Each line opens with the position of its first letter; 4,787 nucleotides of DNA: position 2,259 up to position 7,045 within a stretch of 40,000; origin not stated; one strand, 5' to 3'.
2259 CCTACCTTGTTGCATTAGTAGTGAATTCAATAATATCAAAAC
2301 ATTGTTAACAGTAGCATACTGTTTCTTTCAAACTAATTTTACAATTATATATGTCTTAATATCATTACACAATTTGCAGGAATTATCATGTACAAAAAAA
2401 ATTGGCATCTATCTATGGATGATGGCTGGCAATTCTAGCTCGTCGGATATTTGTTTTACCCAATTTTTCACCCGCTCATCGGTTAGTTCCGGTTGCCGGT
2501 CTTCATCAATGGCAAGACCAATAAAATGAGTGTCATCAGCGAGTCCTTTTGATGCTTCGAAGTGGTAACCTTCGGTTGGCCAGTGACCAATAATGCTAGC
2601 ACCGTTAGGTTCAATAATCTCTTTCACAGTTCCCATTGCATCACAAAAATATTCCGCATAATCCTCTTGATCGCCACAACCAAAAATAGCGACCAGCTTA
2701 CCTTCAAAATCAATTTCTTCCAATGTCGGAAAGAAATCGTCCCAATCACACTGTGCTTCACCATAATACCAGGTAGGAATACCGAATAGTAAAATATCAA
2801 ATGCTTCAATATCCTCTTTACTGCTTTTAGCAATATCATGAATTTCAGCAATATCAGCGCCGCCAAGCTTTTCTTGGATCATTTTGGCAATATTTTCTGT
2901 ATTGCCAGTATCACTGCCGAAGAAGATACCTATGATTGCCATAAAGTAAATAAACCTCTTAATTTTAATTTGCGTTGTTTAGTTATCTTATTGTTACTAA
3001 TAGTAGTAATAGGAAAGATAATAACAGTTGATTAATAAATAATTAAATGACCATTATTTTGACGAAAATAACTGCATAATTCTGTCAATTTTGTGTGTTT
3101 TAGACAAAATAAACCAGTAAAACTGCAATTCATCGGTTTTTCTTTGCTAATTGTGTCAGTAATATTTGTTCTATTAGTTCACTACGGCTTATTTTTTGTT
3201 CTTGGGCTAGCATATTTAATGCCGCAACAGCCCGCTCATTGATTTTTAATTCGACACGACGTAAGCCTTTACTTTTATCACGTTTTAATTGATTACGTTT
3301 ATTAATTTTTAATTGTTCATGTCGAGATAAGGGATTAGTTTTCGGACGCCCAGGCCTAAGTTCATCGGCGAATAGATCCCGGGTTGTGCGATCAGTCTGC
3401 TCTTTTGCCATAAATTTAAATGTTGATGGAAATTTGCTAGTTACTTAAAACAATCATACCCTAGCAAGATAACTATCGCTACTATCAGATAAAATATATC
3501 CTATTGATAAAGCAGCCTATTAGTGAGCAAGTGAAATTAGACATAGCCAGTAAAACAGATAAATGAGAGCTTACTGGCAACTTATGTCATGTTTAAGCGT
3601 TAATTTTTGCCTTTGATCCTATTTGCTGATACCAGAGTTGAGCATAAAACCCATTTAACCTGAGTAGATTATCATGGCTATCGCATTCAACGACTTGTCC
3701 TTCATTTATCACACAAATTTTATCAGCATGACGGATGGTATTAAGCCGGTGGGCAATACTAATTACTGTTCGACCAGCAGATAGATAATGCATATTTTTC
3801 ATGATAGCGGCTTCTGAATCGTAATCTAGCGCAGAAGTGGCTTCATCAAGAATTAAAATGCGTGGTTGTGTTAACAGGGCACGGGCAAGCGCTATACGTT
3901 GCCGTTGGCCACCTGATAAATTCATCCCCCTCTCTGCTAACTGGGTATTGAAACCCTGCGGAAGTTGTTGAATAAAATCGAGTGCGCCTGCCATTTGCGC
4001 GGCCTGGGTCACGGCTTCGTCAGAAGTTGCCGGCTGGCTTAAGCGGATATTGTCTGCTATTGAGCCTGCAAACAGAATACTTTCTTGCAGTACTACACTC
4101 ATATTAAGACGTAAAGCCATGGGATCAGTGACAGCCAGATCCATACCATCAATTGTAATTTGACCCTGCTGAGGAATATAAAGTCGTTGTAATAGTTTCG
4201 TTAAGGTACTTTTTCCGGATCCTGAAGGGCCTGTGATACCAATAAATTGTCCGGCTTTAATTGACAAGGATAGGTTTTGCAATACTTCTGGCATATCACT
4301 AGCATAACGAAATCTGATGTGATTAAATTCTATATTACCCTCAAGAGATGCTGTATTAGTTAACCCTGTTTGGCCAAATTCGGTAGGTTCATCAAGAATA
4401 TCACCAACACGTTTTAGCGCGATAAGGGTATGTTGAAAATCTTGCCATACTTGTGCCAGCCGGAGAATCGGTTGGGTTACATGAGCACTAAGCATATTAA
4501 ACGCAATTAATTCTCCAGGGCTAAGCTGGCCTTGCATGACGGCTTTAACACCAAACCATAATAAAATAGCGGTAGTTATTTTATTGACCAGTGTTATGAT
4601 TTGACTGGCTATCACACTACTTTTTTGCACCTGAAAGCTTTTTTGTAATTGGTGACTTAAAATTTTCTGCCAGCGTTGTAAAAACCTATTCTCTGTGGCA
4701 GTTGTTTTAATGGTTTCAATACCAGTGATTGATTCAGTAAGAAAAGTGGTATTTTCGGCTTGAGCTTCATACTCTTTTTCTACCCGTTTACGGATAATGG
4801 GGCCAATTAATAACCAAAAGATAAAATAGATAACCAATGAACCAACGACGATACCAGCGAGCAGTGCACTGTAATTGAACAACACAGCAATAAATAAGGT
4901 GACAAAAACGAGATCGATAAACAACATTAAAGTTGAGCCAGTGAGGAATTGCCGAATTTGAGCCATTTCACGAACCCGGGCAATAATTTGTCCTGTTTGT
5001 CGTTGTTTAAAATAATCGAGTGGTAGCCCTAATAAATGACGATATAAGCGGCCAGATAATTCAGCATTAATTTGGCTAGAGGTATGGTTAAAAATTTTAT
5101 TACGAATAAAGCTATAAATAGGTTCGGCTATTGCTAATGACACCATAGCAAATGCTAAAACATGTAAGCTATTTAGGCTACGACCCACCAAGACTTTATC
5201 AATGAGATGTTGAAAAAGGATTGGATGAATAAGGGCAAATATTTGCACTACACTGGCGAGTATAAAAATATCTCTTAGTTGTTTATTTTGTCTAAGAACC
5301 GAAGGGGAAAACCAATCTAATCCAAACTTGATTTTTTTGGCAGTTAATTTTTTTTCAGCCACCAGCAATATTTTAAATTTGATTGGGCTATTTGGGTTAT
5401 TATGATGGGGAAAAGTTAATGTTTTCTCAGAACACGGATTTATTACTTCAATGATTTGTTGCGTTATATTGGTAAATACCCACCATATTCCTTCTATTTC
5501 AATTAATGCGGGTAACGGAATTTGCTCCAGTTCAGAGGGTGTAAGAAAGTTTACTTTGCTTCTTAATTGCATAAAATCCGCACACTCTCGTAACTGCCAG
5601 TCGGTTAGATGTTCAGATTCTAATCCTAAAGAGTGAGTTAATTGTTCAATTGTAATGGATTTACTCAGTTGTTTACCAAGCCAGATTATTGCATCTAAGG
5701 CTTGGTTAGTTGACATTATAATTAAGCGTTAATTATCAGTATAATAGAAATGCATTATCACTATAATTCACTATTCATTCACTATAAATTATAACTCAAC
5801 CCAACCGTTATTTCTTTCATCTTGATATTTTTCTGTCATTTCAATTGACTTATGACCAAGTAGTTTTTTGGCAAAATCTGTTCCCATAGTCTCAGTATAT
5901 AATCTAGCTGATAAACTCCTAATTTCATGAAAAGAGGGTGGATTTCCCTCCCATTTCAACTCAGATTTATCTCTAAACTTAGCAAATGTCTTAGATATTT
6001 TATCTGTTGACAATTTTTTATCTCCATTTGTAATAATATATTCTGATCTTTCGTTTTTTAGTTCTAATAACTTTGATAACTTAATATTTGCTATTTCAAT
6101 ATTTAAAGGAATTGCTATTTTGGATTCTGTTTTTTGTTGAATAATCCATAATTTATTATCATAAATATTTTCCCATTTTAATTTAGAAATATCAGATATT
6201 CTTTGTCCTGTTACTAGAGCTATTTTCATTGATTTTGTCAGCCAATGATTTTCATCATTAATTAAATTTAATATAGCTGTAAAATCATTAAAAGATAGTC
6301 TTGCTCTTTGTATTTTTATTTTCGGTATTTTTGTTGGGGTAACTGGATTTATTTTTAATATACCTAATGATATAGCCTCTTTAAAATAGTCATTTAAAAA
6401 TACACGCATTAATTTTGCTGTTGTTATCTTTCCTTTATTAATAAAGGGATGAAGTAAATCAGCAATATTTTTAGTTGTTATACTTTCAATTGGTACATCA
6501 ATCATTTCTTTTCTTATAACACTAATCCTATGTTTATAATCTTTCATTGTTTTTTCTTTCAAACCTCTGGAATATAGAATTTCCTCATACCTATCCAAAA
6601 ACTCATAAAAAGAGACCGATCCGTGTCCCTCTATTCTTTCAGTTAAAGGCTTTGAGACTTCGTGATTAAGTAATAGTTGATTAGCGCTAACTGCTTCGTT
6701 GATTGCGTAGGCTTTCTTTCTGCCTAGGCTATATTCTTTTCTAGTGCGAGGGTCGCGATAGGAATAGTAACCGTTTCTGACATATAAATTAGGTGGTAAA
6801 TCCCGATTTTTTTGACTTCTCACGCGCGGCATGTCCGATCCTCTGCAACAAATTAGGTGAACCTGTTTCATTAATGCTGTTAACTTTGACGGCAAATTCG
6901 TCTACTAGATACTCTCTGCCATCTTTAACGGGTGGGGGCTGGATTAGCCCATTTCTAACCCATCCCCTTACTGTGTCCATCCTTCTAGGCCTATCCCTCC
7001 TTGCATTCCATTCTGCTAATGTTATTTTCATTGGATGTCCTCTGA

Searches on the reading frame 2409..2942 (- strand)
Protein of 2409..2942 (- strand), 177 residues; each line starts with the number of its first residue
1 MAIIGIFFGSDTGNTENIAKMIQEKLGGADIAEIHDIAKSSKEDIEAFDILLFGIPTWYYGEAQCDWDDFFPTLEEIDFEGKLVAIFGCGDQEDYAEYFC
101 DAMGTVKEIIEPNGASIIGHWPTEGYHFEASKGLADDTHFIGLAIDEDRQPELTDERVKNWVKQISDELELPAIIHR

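Call 64: search_protein_families(library=pfam, proteins=[window:2409-2942:-], max_evalue=0.00001)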
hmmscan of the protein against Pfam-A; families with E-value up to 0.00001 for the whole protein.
window:2409-2942:- (177 aa): 3 families
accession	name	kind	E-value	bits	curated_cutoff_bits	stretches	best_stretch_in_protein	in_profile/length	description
PF00258.30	Flavodoxin_1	-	8.7e-31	107.4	25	1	6-161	1-143/143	Flavodoxin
PF12641.12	Flavodoxin_3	-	9.9e-10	38.9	27.5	1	6-125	2-111/160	Flavodoxin domain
PF12724.12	Flavodoxin_5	-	2.5e-07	31.6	27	1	6-90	2-84/145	Flavodoxin domain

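Call 93: list_cluster_members(proteins=[window:2409-2942:-, window:3593-5716:-, window:36129-37115:+, window:38713-39204:+, window:5789-6895:-])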
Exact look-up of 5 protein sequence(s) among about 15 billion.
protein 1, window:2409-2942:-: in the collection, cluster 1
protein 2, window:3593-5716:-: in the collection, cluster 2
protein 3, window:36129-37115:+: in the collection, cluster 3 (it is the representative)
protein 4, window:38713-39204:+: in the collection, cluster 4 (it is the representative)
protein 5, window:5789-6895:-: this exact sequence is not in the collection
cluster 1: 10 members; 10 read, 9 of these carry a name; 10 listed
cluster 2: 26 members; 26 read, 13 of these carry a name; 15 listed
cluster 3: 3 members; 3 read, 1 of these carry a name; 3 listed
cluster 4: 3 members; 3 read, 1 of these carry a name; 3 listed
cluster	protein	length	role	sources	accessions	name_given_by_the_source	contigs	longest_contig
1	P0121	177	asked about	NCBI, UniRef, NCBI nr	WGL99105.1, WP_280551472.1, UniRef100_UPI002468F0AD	flavodoxin FldA [Arsenophonus sp. aPb] | flavodoxin FldA n=1 Tax=Arsenophonus sp. aPb TaxID=3041619 RepID=UPI002468F0AD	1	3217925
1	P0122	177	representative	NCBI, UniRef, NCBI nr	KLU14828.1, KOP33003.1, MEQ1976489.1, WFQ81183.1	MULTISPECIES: flavodoxin FldA [Xenorhabdus] | flavodoxin FldA n=1 Tax=Xenorhabdus TaxID=626 RepID=UPI00064A4554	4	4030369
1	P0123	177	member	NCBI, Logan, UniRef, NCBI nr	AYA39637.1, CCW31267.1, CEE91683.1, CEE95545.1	flavodoxin FldA [Xenorhabdus nematophila] | flavodoxin FldA n=1 Tax=Xenorhabdus nematophila TaxID=628 RepID=UPI00032755D5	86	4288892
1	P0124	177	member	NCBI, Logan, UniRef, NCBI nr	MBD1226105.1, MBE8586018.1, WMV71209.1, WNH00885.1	flavodoxin FldA [Xenorhabdus griffiniae] | Flavodoxin n=1 Tax=Xenorhabdus griffiniae TaxID=351672 RepID=A0ABY9XE62_9GAMM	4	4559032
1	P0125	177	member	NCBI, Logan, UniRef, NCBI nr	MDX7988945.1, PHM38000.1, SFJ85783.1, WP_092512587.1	flavodoxin FldA [Xenorhabdus sp. 12] | Flavodoxin n=2 Tax=Xenorhabdus TaxID=626 RepID=A0A1I3USL8_9GAMM | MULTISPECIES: flavodoxin FldA [Xenorhabdus]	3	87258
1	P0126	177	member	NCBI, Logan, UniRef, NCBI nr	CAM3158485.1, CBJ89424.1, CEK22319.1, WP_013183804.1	flavodoxin 1 [Xenorhabdus nematophila ATCC 19061] | Flavodoxin n=1 Tax=Xenorhabdus nematophila (strain ATCC 19061 / DSM 3370 / CCUG 14189 / ... | flavodoxin FldA [Xenorhabdus nematophila]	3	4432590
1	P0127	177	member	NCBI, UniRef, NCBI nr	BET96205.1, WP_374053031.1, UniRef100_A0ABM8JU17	flavodoxin FldA [Xenorhabdus taiwanensis] | Flavodoxin n=1 Tax=Xenorhabdus taiwanensis TaxID=3085177 RepID=A0ABM8JU17_9GAMM | flavodoxin FldA [Xenorhabdus sp. TCT-1]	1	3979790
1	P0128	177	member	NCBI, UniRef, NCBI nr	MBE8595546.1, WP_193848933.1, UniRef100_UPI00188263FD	flavodoxin FldA [Xenorhabdus sp. BG5] | flavodoxin FldA n=1 Tax=Xenorhabdus sp. BG5 TaxID=2782014 RepID=UPI00188263FD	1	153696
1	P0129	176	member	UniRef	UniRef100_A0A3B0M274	Flavodoxin n=1 Tax=Arsenophonus endosymbiont of Trialeurodes vaporariorum TaxID=235567 ...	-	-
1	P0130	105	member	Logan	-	-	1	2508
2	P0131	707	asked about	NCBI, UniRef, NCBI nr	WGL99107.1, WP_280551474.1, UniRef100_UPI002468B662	type I secretion system permease/ATPase [Arsenophonus sp. aPb] | type I secretion system permease/ATPase n=1 Tax=Arsenophonus sp. aPb TaxID=3041619 ...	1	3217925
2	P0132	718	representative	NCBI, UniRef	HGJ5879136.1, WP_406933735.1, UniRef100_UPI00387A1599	MAG TPA: type I secretion system permease/ATPase [Arsenophonus nasoniae] | type I secretion system permease/ATPase n=1 Tax=Arsenophonus nasoniae TaxID=638 ...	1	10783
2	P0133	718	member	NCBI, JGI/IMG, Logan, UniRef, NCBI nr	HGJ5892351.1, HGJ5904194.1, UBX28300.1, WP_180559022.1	MAG TPA: type I secretion system permease/ATPase [Arsenophonus apicola] | ATP-binding cassette, subfamily B, bacterial RtxE | type I secretion system permease/ATPase n=1 Tax=Arsenophonus TaxID=637 RepID=UPI0015D7F124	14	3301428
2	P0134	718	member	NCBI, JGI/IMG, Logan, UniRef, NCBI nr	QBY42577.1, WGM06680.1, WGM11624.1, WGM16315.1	type I secretion system permease/ATPase [Arsenophonus nasoniae] | Alpha-hemolysin translocation ATP-binding protein HlyB n=1 Tax=Arsenophonus nasoniae ...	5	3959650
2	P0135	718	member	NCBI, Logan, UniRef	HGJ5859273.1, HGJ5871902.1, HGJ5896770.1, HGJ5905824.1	MAG TPA: type I secretion system permease/ATPase [Arsenophonus nasoniae] | type I secretion system permease/ATPase n=1 Tax=Arsenophonus nasoniae TaxID=638 ...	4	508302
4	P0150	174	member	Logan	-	-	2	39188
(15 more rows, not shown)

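Call 95: find_encoding_contigs(protein=P0150, flank=10000, max_places=4)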
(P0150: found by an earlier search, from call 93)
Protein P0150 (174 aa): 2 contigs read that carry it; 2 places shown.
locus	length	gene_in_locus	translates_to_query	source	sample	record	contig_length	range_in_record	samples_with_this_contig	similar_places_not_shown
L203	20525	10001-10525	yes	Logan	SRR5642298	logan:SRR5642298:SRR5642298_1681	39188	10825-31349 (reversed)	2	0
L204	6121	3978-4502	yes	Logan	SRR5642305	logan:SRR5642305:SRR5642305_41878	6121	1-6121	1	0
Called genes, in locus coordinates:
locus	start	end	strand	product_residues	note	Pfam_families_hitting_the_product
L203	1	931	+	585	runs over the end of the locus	PF08706:D5_N, PF19263:DUF5906, PF03288:Pox_D5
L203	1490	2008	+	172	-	-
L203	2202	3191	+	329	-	PF20036:Gp13-like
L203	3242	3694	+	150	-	PF18932:DUF5681 (faint)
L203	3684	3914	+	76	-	-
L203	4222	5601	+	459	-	PF13264:DUF4055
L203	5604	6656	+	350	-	-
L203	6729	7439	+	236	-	-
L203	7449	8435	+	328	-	PF20036:Gp13-like (weak)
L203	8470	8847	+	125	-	PF24085:DUF7370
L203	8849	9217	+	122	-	-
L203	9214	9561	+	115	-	-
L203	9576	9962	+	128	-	PF23842:Phage_tail_terminator_3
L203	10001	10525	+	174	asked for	PF06199:Phage_tail_2 (weak)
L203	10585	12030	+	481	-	-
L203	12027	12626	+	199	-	-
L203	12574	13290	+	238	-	PF19759:DUF6246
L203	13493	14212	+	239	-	PF04383:KilA-N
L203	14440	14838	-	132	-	-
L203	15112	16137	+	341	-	PF00145:DNA_methylase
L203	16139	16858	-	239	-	PF18737:HEPN_MAE_28990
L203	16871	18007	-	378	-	PF03235:GmrSD_N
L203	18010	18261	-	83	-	PF03869:Arc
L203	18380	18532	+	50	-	PF03869:Arc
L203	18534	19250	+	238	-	PF03374:ANT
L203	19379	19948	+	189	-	PF10547:P22_AR_N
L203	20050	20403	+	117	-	-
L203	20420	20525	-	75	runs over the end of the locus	-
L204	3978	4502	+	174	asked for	PF06199:Phage_tail_2 (weak)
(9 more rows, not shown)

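Call 99: search_protein_families(library=phrogs, proteins=[L203:12574-13290:+, L203:12027-12626:+, L203:10585-12030:+, L203:2202-3191:+], max_evalue=0.00001)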
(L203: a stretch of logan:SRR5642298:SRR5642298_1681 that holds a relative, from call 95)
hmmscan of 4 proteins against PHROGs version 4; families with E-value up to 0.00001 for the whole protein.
L203:12574-13290:+ (238 aa): 2 families
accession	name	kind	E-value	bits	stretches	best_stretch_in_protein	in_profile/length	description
phrog_791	-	unknown function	9.7e-82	274.9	1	20-235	2-219/227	-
phrog_29657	-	unknown function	1.8e-19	70.7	1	189-226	1-38/59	-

L203:12027-12626:+ (199 aa): 1 family
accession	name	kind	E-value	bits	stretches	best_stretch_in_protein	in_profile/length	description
phrog_854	-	moron, auxiliary metabolic gene and host takeover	2.5e-64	217.9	1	8-198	3-199/211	glucosyltransferase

L203:10585-12030:+ (481 aa): 3 families
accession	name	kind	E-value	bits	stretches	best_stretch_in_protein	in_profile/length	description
phrog_1579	-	moron, auxiliary metabolic gene and host takeover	2.8e-209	697.1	1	1-481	2-482/482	glycosyltransferase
phrog_2456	-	moron, auxiliary metabolic gene and host takeover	1.3e-56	192.9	1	15-251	3-238/239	glycosyltransferase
phrog_8858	-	moron, auxiliary metabolic gene and host takeover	1.3e-13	51.5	1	63-216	50-195/395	glycosyltransferase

L203:2202-3191:+ (329 aa): 3 families
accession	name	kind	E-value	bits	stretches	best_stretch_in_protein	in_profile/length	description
phrog_247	-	head and packaging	4.7e-93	313.2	1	1-324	3-342/351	major head protein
phrog_15288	-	head and packaging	8.2e-36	124.3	1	162-325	10-171/172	major head protein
phrog_19632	-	unknown function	5.7e-27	95.5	1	1-141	1-138/149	-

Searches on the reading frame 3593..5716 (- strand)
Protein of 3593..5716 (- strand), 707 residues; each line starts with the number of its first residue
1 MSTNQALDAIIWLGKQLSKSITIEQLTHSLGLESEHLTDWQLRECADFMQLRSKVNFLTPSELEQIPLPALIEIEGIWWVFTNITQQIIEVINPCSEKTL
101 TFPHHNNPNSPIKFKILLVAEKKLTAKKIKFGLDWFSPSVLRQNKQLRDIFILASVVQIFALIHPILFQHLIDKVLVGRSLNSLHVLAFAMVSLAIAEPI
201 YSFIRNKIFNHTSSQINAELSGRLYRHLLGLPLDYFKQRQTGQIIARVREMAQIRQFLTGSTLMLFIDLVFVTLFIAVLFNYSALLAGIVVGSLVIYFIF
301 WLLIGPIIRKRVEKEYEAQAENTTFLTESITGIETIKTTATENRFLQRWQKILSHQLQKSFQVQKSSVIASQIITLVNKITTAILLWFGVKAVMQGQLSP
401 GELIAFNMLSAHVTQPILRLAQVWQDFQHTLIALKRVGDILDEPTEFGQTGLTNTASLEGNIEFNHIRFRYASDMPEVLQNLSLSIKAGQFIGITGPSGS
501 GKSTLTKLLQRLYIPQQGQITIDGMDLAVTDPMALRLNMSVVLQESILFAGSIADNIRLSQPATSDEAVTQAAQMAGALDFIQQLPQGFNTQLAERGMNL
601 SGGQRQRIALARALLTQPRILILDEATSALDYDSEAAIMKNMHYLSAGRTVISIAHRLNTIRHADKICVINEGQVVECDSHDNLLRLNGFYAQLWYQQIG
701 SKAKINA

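Call 64: search_protein_families(library=pfam, proteins=[window:3593-5716:-], max_evalue=0.00001)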
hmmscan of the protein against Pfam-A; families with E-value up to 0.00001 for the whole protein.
window:3593-5716:- (707 aa): 4 families
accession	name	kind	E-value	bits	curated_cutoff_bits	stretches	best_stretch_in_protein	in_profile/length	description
PF00664.28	ABC_membrane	-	8e-52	177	28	1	150-416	4-273/274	ABC transporter transmembrane region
PF00005.33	ABC_tran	-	1.8e-33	116.5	25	1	479-628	1-137/137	ABC transporter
PF02463.25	SMC_N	-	1.2e-06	28.6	40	0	519-671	110-212/220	RecF/RecN/SMC N terminal domain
PF09818.15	ABC_ATPase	-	1.6e-06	27.8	23.2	0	580-688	139-247/283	P-loop domain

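Call 99: search_protein_families(library=phrogs, proteins=[L203:12574-13290:+, L203:12027-12626:+, L203:10585-12030:+, L203:2202-3191:+], max_evalue=0.00001)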
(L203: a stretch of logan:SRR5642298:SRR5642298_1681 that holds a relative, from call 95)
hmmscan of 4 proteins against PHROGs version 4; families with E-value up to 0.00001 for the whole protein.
L203:12574-13290:+ (238 aa): 2 families
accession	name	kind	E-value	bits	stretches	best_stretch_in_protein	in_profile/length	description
phrog_791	-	unknown function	9.7e-82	274.9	1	20-235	2-219/227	-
phrog_29657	-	unknown function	1.8e-19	70.7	1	189-226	1-38/59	-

L203:12027-12626:+ (199 aa): 1 family
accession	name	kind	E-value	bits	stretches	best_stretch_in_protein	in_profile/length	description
phrog_854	-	moron, auxiliary metabolic gene and host takeover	2.5e-64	217.9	1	8-198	3-199/211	glucosyltransferase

L203:10585-12030:+ (481 aa): 3 families
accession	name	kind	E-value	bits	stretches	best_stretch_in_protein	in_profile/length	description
phrog_1579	-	moron, auxiliary metabolic gene and host takeover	2.8e-209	697.1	1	1-481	2-482/482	glycosyltransferase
phrog_2456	-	moron, auxiliary metabolic gene and host takeover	1.3e-56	192.9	1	15-251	3-238/239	glycosyltransferase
phrog_8858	-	moron, auxiliary metabolic gene and host takeover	1.3e-13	51.5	1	63-216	50-195/395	glycosyltransferase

L203:2202-3191:+ (329 aa): 3 families
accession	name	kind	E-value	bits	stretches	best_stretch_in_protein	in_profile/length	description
phrog_247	-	head and packaging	4.7e-93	313.2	1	1-324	3-342/351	major head protein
phrog_15288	-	head and packaging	8.2e-36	124.3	1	162-325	10-171/172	major head protein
phrog_19632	-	unknown function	5.7e-27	95.5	1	1-141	1-138/149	-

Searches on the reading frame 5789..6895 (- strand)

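Call 64: search_protein_families(library=pfam, proteins=[window:5789-6895:-], max_evalue=0.00001)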
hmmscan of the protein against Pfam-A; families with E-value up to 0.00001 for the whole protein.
window:5789-6895:- (368 aa): 3 families
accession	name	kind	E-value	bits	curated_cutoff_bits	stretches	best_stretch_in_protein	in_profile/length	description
PF00589.27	Phage_integrase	-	3.9e-26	92.3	27.1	1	199-360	2-168/172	Phage integrase family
PF09003.16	Arm-DNA-bind_1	-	5e-18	65.4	22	1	23-88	2-73/74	Bacteriophage lambda integrase, Arm DNA-binding domain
PF22022.2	Phage_int_M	-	6.1e-08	33.2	27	1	110-186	14-91/96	Phage integrase central domain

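Call 99: search_protein_families(library=phrogs, proteins=[L203:12574-13290:+, L203:12027-12626:+, L203:10585-12030:+, L203:2202-3191:+], max_evalue=0.00001)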
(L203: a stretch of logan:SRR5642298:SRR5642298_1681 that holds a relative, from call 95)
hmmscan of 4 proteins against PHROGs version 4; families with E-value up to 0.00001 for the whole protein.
L203:12574-13290:+ (238 aa): 2 families
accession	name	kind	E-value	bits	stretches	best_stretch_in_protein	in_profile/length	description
phrog_791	-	unknown function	9.7e-82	274.9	1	20-235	2-219/227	-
phrog_29657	-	unknown function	1.8e-19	70.7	1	189-226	1-38/59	-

L203:12027-12626:+ (199 aa): 1 family
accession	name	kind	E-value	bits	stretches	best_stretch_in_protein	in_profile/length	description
phrog_854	-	moron, auxiliary metabolic gene and host takeover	2.5e-64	217.9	1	8-198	3-199/211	glucosyltransferase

L203:10585-12030:+ (481 aa): 3 families
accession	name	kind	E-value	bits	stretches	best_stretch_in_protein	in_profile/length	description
phrog_1579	-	moron, auxiliary metabolic gene and host takeover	2.8e-209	697.1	1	1-481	2-482/482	glycosyltransferase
phrog_2456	-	moron, auxiliary metabolic gene and host takeover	1.3e-56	192.9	1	15-251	3-238/239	glycosyltransferase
phrog_8858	-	moron, auxiliary metabolic gene and host takeover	1.3e-13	51.5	1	63-216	50-195/395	glycosyltransferase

L203:2202-3191:+ (329 aa): 3 families
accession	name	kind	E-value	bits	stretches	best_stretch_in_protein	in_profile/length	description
phrog_247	-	head and packaging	4.7e-93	313.2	1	1-324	3-342/351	major head protein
phrog_15288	-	head and packaging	8.2e-36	124.3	1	162-325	10-171/172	major head protein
phrog_19632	-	unknown function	5.7e-27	95.5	1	1-141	1-138/149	-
